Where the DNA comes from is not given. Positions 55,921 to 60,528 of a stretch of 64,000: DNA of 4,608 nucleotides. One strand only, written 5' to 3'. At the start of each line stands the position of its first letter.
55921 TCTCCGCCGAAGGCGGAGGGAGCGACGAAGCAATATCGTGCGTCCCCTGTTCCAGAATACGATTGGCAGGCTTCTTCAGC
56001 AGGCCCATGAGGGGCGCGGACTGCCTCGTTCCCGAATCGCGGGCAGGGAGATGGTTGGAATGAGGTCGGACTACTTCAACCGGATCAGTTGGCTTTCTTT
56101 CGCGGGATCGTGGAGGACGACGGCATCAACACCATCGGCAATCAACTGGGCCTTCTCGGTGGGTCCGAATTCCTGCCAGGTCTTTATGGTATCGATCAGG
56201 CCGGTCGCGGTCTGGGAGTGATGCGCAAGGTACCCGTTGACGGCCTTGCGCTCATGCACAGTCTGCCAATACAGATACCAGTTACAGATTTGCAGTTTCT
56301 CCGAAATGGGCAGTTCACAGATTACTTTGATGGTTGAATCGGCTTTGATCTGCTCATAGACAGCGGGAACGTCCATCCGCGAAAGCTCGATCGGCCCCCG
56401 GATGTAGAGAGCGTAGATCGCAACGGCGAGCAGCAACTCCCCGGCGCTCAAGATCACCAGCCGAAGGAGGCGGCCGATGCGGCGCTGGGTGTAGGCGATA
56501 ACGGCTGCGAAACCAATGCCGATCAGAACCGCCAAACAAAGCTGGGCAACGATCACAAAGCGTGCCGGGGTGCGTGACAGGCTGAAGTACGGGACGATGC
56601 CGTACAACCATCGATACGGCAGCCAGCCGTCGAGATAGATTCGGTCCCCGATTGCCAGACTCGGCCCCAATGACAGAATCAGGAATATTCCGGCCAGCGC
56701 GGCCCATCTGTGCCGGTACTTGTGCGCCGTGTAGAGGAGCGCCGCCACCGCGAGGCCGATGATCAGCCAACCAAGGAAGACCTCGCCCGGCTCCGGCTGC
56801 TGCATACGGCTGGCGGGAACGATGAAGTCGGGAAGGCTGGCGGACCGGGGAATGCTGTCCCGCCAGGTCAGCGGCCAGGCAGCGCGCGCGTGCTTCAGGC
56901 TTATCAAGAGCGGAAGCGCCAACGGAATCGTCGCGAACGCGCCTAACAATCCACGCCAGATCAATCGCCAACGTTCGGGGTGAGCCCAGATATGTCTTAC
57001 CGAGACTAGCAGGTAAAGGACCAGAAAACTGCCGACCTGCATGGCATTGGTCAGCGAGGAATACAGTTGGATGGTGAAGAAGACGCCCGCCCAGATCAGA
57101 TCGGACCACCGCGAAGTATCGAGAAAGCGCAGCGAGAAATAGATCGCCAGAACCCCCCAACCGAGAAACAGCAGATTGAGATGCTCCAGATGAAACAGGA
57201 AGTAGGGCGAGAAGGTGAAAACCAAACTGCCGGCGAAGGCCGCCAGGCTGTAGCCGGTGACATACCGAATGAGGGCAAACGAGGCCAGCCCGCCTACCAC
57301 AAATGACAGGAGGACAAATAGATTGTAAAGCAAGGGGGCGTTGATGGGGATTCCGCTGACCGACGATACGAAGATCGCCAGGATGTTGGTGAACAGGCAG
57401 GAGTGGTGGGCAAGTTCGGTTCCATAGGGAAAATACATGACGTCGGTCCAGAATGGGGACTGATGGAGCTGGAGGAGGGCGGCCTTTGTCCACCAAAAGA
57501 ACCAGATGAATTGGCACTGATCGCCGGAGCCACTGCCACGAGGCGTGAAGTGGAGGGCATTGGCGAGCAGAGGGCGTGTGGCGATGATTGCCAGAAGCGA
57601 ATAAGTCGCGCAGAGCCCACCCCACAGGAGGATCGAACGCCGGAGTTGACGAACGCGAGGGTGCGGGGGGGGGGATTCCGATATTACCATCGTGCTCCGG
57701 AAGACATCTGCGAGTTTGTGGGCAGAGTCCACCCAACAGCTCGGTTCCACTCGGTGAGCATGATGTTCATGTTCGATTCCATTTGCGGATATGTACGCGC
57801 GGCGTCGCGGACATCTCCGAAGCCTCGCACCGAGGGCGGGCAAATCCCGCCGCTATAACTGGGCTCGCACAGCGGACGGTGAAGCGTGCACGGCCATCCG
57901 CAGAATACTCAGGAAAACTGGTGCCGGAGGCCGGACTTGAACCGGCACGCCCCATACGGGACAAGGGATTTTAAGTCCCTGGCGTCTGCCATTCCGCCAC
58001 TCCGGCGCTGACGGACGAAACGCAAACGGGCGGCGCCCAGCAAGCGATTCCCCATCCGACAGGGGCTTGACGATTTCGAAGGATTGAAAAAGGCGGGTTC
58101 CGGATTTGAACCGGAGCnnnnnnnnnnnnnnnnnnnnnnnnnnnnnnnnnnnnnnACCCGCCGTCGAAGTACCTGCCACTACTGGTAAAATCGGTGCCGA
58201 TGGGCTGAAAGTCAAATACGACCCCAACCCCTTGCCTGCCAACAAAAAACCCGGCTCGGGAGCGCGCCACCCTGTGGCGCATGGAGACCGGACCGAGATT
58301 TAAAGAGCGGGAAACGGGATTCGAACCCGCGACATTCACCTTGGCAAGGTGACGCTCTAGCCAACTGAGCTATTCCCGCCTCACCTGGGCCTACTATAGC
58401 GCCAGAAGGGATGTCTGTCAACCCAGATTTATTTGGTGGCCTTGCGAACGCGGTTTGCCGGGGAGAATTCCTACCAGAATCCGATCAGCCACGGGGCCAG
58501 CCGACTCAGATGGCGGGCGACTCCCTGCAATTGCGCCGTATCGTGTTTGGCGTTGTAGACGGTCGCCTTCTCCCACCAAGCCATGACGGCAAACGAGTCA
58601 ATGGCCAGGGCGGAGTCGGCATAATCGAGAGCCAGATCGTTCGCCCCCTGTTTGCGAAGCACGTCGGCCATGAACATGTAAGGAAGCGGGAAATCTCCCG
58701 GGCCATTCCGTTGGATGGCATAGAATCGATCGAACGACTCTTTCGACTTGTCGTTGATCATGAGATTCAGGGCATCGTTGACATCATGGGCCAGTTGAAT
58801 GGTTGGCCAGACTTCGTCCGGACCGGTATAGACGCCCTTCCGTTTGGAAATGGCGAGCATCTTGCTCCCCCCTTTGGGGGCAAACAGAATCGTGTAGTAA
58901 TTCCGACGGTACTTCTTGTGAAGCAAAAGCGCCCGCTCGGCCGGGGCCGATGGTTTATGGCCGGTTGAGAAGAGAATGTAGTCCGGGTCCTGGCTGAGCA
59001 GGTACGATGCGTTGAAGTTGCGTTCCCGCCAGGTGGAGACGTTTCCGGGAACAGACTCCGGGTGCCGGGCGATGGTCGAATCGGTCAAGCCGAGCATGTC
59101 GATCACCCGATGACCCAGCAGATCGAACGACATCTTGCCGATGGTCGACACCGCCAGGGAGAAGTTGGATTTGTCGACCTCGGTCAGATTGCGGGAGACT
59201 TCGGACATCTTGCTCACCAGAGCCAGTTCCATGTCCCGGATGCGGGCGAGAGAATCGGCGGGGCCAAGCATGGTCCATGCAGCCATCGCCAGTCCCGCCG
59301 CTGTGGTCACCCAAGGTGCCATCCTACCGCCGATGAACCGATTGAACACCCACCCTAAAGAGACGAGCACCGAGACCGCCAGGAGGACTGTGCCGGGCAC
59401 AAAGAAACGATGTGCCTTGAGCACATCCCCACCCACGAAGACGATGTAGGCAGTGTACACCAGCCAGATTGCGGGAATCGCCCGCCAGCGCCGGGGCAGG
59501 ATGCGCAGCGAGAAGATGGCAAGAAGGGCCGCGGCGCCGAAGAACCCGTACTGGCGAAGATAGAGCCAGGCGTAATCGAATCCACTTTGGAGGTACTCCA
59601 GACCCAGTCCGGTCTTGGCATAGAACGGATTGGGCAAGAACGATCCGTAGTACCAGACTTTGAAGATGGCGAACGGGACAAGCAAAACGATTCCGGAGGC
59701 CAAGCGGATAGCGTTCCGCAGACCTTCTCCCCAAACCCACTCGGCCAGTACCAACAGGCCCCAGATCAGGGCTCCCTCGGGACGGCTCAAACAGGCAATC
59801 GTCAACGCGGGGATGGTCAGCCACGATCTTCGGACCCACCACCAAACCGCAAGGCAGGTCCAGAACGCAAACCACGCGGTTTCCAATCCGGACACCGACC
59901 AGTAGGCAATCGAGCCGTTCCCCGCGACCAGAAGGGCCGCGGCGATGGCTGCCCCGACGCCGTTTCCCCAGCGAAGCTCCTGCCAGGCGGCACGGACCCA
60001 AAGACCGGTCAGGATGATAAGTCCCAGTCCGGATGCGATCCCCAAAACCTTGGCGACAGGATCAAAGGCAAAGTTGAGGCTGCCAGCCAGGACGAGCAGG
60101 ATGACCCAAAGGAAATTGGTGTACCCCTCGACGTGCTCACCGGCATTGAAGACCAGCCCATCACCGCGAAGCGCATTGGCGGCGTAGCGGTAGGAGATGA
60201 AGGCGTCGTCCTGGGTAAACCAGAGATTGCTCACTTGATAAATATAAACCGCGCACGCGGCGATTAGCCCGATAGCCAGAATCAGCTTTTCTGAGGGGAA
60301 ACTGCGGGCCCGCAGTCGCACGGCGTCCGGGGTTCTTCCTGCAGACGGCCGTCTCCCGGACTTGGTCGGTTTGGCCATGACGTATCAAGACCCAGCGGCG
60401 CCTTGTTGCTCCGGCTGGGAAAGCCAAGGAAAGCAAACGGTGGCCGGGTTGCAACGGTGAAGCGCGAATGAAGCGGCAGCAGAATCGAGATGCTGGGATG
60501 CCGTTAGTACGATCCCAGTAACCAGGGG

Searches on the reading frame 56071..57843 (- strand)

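Call 43: search_protein_families(library=pfam, proteins=[window:56071-57843:-], max_evalue=0.001)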
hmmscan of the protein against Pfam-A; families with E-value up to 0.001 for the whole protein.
window:56071-57843:- (590 aa): 1 family
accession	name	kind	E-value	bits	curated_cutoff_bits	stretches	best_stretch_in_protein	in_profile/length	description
PF13231.12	PMT_2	-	1.5e-05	25.7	26.1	1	175-294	26-146/160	Dolichyl-phosphate-mannose-protein mannosyltransferase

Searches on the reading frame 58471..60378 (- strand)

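Call 43: search_protein_families(library=pfam, proteins=[window:58471-60378:-], max_evalue=0.001)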
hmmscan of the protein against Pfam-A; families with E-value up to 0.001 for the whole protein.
window:58471-60378:- (635 aa): 0 families

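Call 59: search_protein_families(library=ncbifam, proteins=[window:58471-60378:-], max_evalue=0.001)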
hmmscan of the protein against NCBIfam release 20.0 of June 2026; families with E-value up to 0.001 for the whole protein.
window:58471-60378:- (635 aa): 1 family
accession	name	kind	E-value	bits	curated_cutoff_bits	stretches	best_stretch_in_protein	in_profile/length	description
NF041481.1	beta_arabfuran_tase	equivalog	2.5e-06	25.8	1050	0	194-297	190-293/633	terminal beta-(1->2)-arabinofuranosyltransferase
